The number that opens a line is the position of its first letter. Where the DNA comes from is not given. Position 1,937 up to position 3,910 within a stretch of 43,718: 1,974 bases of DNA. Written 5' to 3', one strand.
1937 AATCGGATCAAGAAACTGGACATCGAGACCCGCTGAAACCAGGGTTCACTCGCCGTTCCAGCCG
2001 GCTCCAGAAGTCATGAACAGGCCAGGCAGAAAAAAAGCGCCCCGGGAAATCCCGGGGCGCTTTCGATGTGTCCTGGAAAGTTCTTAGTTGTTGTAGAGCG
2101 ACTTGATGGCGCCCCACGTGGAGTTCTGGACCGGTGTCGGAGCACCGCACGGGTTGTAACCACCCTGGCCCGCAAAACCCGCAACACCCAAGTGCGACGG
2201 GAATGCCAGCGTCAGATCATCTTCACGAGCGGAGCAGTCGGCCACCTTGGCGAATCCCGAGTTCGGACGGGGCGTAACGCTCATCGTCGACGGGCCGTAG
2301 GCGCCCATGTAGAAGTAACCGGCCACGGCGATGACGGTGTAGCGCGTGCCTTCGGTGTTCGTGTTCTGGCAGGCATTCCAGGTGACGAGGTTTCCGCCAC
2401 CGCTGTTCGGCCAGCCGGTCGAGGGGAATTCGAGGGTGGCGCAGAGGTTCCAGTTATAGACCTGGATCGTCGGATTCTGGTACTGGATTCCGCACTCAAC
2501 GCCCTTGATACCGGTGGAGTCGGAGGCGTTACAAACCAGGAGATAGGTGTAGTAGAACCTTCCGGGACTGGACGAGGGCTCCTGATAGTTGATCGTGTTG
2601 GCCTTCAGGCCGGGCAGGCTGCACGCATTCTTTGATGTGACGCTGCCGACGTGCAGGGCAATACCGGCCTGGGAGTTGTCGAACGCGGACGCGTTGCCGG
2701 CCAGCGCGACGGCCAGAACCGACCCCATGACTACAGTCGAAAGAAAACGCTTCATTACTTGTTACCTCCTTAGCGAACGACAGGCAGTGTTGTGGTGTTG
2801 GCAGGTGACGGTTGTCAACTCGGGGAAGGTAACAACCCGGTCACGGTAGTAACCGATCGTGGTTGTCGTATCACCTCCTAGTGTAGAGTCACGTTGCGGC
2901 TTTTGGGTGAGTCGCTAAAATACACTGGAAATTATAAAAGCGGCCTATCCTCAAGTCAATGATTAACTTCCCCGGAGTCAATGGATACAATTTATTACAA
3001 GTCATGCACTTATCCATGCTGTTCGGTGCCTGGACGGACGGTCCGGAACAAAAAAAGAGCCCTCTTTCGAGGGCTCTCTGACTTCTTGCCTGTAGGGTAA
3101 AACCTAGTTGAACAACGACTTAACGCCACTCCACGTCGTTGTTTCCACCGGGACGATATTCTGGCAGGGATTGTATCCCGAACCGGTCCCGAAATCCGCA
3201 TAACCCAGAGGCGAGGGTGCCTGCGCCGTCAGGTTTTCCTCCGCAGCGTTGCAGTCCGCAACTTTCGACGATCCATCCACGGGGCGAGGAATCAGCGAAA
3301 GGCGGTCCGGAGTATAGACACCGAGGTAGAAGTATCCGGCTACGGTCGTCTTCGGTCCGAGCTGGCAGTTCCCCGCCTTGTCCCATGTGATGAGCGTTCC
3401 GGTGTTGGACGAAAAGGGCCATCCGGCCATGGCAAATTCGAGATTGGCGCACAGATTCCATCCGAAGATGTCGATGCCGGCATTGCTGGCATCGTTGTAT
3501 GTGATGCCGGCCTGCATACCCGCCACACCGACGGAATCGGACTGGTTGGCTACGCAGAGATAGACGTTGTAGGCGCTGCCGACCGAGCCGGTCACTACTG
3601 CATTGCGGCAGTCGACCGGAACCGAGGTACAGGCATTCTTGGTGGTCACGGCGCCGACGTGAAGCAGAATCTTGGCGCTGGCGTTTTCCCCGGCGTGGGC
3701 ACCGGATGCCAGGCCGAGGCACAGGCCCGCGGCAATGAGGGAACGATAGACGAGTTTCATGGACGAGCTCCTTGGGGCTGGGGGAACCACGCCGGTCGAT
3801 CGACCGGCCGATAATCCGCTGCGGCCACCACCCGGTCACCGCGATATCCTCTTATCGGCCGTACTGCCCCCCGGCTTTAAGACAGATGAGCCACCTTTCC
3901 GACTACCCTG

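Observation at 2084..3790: Tandem paralogous Cys-rich secreted proteins of unknown family, each an independent promoter-SD-terminator cassette, next to a GAF-sigma54 activator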

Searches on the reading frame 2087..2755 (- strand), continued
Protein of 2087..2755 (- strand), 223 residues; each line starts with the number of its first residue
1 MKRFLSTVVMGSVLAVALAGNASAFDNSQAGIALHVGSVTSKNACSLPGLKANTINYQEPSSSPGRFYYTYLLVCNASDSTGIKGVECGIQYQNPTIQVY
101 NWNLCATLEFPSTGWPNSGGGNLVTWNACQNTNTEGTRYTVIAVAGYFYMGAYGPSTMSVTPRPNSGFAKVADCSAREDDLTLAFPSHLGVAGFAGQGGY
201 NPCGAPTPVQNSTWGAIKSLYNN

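Call 43: fold_search(model_id=the predicted structure, library=pdb)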
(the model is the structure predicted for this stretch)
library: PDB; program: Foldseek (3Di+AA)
matches with E <= 10: 1127; with E <= 0.001: 14
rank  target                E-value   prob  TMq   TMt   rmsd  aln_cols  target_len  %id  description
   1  2vo8                  1.5e-05  1.00  0.42  0.65   5.6       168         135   10  Cohesin module from Clostridium perfringens ATCC13124 family 33 glycoside hydrolase. (released 2008-09-02)
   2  6kgf_C                3.5e-05  1.00  0.40  0.57   7.0       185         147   14  Crystal structure of CaDoc0917(R16D)-CaCohA2 complex at pH 8.2 (released 2020-07-08)
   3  6kgc_A                9.5e-05  1.00  0.40  0.57   6.7       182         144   16  Crystal structure of CaDoc0917(R49D)-CaCohA2 complex at pH 5.4 (released 2020-07-08)
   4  6kgd_A                1.0e-04  1.00  0.41  0.57   6.1       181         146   14  Crystal structure of CaDoc0917(R49D)-CaCohA2 complex at pH 8.0 (released 2020-07-08)
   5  5nrm_A                1.5e-04  1.00  0.41  0.59   5.6       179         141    9  Crystal structure of the sixth cohesin from Acetivibrio cellulolyticus' scaffoldin B in complex with Cel5 dockerin S51 (released 2018-01-31)
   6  4dh2_C                3.0e-04  1.00  0.39  0.52   6.2       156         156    9  Crystal structure of Coh-OlpC(Cthe_0452)-Doc435(Cthe_0435) complex: A novel type I Cohesin-Dockerin complex from Clost (released 2012-11-28)
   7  4dh2_A                3.1e-04  1.00  0.41  0.55   6.4       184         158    9  Crystal structure of Coh-OlpC(Cthe_0452)-Doc435(Cthe_0435) complex: A novel type I Cohesin-Dockerin complex from Clost (released 2012-11-28)
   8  6kge_A                3.1e-04  1.00  0.39  0.57   6.7       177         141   14  Crystal structure of CaDoc0917(R16D)-CaCohA2 complex at pH 5.5 (released 2020-07-08)
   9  5lxv_A                3.3e-04  1.00  0.39  0.48   7.0       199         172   12  Crystal structure of Ruminococcus flavefaciens scaffoldin C cohesin in complex with a dockerin from an uncharacterized (released 2016-10-19)
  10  5lxv_C                4.1e-04  1.00  0.39  0.48   6.6       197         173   11  Crystal structure of Ruminococcus flavefaciens scaffoldin C cohesin in complex with a dockerin from an uncharacterized (released 2016-10-19)
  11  5k39_A                5.1e-04  1.00  0.39  0.50   6.0       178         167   13  THE TYPE II COHESIN DOCKERIN COMPLEX FROM CLOSTRIDIUM THERMOCELLUM (released 2017-03-29)
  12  6kgf_A                5.1e-04  1.00  0.39  0.55   7.1       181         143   15  Crystal structure of CaDoc0917(R16D)-CaCohA2 complex at pH 8.2 (released 2020-07-08)
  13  2jh2_A                6.7e-04  1.00  0.41  0.63   5.6       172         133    8  X-ray crystal structure of a cohesin-like module from Clostridium perfringens (released 2007-11-06)
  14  1qzn                  7.9e-04  1.00  0.42  0.52   5.9       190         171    9  Crystal Structure Analysis of a type II cohesin domain from the cellulosome of Acetivibrio cellulolyticus (released 2004-09-21)
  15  5aoz                  1.1e-03  1.00  0.30  0.43   8.9       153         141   11  High resolution SeMet structure of the third cohesin from Ruminococcus flavefaciens scaffoldin protein, ScaB (released 2016-09-28)
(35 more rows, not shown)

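Call 64: find_homologous_proteins(query=P0104, max_evalue=1e-20)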
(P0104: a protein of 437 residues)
Query P0104 (437 aa): 34 proteins with E <= 1e-20 among 8000 candidates.
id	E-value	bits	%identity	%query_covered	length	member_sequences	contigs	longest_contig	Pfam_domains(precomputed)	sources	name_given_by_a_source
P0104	0.0e+0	1010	100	100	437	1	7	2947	-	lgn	-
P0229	2.5e-123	431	51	96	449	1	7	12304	-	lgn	-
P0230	8.1e-114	399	47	94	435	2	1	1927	-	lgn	-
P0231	8.5e-103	363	43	88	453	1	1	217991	-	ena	-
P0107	1.9e-95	339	38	96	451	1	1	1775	-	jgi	jgi:hypothetical protein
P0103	2.9e-94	335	49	46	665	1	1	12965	PF00041.28,PF10179.16,PF16656.12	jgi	jgi:hypothetical protein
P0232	2.4e-82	295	37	95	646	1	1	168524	-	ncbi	-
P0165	1.7e-69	253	42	73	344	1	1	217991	-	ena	-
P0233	3.8e-67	245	45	47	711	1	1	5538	PF19408.6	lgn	-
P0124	4.1e-63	232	37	88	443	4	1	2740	-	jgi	jgi:hypothetical protein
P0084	1.9e-62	230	43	49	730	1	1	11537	PF19408.6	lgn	-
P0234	8.8e-61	224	49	50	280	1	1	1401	PF01436.28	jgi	jgi:hypothetical protein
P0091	1.8e-60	223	44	41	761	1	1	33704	PF19408.6,PF00801.27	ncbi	-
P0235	4.5e-60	222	53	46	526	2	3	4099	PF17170.11,PF24684.2,PF01436.28,PF25021.2,PF06739.18,PF08450.19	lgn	-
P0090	2.9e-58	216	47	31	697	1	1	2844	PF19408.6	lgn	-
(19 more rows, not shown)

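Call 73: predict_structure(alignment_id=A5)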
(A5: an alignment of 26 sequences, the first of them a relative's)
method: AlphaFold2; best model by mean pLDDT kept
length: 437 residues; sequences in the alignment: 26
mean_pLDDT: 85.2   pTM: 0.57
mean pLDDT of the five models: 85.2, 84.5, 83.4, 83.3, 83.1
residues with pLDDT >= 90: 270; 70-90: 94; 50-70: 36; < 50: 37
segments of 3 or more residues with pLDDT < 50: 1-4, 13-20, 27-29, 31-39, 226-230
pLDDT, mean of each block of 10 residues (from residue 1): 44 46 51 47 85 89 84 95 97 94 94 88 96 87 92 92 95 88 95 94 96 88 51 87 86 85 94 96 88 91 76 96 94 96 86 96 96 95 94 96 94 79 66 63
secondary structure, 60 per line:
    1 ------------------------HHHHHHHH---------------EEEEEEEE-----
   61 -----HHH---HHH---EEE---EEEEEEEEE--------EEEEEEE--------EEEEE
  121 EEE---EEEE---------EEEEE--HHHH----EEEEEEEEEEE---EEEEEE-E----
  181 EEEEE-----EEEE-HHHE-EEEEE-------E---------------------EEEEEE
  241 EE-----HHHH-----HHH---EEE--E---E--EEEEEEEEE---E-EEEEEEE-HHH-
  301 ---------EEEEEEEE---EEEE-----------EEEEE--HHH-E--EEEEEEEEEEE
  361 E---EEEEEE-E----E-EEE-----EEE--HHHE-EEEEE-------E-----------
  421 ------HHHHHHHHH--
elements in order: H25-32 E48-55 E78-80 E84-92 E101-107 E116-123 E127-130 E140-144 H147-150 E155-165 E169-174 E181-185 E191-194 E201-205 E235-242 H248-251 E263-265 E275-283 E289-295 E310-317 E321-324 E336-340 E350-361 E365-370 E379-381 E387-389 E397-401 H427-435

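Call 74: find_encoding_contigs(protein=P0010, flank=8000, max_places=2)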
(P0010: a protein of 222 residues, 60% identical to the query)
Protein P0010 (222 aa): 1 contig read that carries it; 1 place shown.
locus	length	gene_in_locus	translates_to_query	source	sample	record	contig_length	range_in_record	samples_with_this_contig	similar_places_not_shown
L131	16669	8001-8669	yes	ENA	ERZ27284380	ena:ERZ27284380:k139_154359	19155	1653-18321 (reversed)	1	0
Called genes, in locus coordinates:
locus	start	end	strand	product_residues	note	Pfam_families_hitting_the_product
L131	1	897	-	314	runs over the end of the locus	PF00291:PALP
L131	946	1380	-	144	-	PF02082:Rrf2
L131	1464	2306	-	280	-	-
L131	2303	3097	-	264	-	PF02625:XdhC_CoxI, PF13478:XdhC_C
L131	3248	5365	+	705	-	PF13432:TPR_16 (faint), PF00515:TPR_1 (faint), PF13414:TPR_11 (faint), PF03901:Glyco_transf_22 (weak), PF13231:PMT_2, PF07719:TPR_2 (faint), PF13428:TPR_14 (faint), PF13181:TPR_8 (faint), +1 more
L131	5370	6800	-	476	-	PF00587:tRNA-synt_2b, PF03129:HGTP_anticodon, PF09180:ProRS-C_1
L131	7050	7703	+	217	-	-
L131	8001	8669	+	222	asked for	-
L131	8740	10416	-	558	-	PF01590:GAF, PF13185:GAF_2, PF13492:GAF_3, PF00158:Sigma54_activat, PF14532:Sigma54_activ_2, PF25601:AAA_lid_14, PF02954:HTH_8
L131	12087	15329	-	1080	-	PF00069:Pkinase, PF07714:PK_Tyr_Ser-Thr (weak)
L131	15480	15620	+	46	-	-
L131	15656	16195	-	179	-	-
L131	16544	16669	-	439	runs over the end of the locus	PF00072:Response_reg (faint), PF00158:Sigma54_activat, PF14532:Sigma54_activ_2, PF07724:AAA_2 (weak), PF00004:AAA, PF07728:AAA_5 (weak), PF25601:AAA_lid_14, PF02954:HTH_8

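Call 75: find_encoding_contigs(protein=P0050, flank=8000, max_places=2)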
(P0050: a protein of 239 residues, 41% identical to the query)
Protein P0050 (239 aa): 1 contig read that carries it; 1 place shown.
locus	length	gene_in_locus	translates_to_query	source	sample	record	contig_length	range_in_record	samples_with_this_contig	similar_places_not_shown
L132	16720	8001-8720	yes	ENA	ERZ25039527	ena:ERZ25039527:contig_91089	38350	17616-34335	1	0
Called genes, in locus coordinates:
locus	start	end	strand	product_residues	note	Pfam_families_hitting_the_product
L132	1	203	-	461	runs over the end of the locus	PF01487:DHquinase_I, PF08501:Shikimate_dh_N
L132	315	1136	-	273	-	-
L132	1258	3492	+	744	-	PF13424:TPR_12 (faint), PF13176:TPR_7 (faint), PF13174:TPR_6 (faint), PF13414:TPR_11, PF13432:TPR_16 (weak), PF14559:TPR_19 (weak), PF13431:TPR_17 (weak), PF13432:TPR_16 (weak), +6 more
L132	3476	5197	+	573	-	PF13231:PMT_2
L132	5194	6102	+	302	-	-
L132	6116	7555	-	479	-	PF00587:tRNA-synt_2b, PF03129:HGTP_anticodon, PF09180:ProRS-C_1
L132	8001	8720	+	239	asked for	-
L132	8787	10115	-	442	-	PF08245:Mur_ligase_M (weak), PF02875:Mur_ligase_C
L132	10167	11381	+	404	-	PF01594:AI-2E_transport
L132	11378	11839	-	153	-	PF18894:PhageMetallopep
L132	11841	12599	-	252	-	PF23023:Anti-Pycsar_Apyc1, PF12706:Lactamase_B_2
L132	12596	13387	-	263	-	PF01887:SAM_HAT_N, PF20257:SAM_HAT_C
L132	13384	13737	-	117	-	PF03091:CutA1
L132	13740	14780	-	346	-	PF28492:Beta_helix_4, PF05048:NosD (weak), PF13229:Beta_helix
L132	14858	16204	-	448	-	PF14238:DUF4340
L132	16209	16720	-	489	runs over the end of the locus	PF09822:ABC_transp_aux, PF14258:DUF4350 (weak)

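Call 76: find_encoding_contigs(protein=P0020, flank=8000, max_places=2)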
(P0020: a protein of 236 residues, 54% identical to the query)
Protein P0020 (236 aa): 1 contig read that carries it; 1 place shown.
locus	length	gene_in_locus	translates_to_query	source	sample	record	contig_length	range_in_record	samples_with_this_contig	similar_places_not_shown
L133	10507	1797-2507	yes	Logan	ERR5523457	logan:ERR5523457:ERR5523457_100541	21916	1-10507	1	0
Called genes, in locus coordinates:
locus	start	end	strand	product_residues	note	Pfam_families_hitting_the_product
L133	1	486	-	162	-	?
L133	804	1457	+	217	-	-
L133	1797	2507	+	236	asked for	-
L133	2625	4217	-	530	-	PF01590:GAF, PF13185:GAF_2, PF13492:GAF_3, PF00158:Sigma54_activat, PF14532:Sigma54_activ_2, PF07728:AAA_5 (weak), PF25601:AAA_lid_14, PF02954:HTH_8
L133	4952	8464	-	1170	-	PF00069:Pkinase, PF07714:PK_Tyr_Ser-Thr, PF17667:Pkinase_fungal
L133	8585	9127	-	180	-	-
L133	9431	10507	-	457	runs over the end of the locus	PF00072:Response_reg, PF00158:Sigma54_activat, PF14532:Sigma54_activ_2, PF07724:AAA_2 (weak), PF00004:AAA (weak), PF07728:AAA_5, PF25601:AAA_lid_14, PF02954:HTH_8, +1 more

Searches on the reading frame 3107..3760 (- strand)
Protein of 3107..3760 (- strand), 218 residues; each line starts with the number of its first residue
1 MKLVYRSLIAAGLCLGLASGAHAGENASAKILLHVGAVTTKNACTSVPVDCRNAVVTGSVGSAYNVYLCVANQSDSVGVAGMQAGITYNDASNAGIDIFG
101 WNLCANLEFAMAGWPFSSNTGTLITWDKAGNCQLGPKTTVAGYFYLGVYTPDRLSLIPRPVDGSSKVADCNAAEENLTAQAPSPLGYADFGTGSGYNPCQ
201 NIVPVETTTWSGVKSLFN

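Call 4: search_protein_families(library=pfam, proteins=[window:3107-3760:-], max_evalue=1)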
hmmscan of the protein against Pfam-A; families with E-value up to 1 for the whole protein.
window:3107-3760:- (218 aa): 0 families

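Call 5: search_protein_families(library=ncbifam, proteins=[window:3107-3760:-], max_evalue=1)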
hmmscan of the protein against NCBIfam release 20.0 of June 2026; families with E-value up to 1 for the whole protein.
window:3107-3760:- (218 aa): 0 families

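Call 84: list_cluster_members(proteins=[P0001, P0248, P0271, P0232, P0091, P0266, P0286, P0288, window:3107-3760:-])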
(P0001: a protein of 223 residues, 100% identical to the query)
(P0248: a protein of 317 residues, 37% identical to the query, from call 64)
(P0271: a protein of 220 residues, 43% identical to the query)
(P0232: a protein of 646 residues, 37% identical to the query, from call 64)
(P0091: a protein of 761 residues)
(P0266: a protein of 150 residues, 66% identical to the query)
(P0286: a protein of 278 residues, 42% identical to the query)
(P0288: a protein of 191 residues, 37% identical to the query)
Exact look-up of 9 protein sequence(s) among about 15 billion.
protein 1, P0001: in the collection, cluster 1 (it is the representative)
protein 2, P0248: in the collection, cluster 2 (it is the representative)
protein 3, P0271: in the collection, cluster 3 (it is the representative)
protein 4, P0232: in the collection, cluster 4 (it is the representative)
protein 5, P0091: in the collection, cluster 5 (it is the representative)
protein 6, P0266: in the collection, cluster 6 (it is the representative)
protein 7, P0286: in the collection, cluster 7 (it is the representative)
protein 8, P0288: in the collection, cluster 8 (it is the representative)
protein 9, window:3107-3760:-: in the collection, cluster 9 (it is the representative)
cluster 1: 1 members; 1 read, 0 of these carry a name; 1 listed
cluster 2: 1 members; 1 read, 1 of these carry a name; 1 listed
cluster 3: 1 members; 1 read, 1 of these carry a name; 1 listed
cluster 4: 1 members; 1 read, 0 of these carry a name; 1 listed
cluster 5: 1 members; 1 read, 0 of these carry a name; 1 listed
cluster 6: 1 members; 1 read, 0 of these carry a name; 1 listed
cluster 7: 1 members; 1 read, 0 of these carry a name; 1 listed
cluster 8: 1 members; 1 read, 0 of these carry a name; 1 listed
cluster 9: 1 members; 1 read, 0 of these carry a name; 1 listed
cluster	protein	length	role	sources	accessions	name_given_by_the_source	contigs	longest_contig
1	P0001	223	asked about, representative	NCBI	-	-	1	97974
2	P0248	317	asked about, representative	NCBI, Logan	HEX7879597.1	MAG TPA: hypothetical protein VF720_09325 [Candidatus Eisenbacteria bacterium]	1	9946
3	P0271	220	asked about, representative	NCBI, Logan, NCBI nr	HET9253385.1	MAG TPA: choice-of-anchor V domain-containing protein [Candidatus Eisenbacteria bacterium] | choice-of-anchor V domain-containing protein [Candidatus Eisenbacteria bacterium]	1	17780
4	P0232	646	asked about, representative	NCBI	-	-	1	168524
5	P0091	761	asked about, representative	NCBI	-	-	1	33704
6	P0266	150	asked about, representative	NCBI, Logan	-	-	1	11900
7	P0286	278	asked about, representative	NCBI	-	-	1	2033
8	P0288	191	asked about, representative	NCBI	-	-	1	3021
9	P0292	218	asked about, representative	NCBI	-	-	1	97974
